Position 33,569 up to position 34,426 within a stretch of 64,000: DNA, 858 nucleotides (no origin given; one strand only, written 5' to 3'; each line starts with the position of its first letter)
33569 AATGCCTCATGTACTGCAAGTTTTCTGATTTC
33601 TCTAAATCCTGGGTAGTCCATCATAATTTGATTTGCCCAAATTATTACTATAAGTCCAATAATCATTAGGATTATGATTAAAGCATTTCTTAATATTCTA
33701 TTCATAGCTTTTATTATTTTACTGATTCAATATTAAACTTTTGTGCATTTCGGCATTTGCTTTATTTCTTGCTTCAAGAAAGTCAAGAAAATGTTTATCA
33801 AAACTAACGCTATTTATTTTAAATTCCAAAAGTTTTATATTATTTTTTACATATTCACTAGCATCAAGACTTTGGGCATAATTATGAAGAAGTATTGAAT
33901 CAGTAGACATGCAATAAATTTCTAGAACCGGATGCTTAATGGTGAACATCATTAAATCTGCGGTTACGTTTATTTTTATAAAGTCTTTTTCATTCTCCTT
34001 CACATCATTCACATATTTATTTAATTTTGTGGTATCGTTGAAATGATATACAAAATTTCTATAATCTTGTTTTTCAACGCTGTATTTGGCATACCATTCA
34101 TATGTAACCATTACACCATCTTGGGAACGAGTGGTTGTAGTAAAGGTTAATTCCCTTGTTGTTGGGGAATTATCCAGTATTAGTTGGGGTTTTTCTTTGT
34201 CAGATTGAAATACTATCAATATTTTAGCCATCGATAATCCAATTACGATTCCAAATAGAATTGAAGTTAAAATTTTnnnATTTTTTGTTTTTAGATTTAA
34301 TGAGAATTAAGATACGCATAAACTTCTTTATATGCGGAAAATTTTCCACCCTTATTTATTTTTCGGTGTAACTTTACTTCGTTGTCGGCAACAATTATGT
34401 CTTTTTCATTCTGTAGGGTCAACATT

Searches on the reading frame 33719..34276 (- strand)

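Call 83: search_protein_families(library=pfam, proteins=[window:33719-34276:-], max_evalue=0.001)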
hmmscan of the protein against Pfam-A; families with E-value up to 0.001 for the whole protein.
window:33719-34276:- (185 aa): 1 family
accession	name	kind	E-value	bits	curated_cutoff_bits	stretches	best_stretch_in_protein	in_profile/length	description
PF01145.31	Band_7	-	1.5e-07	32.1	23.6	1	39-176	41-164/176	SPFH domain / Band 7 family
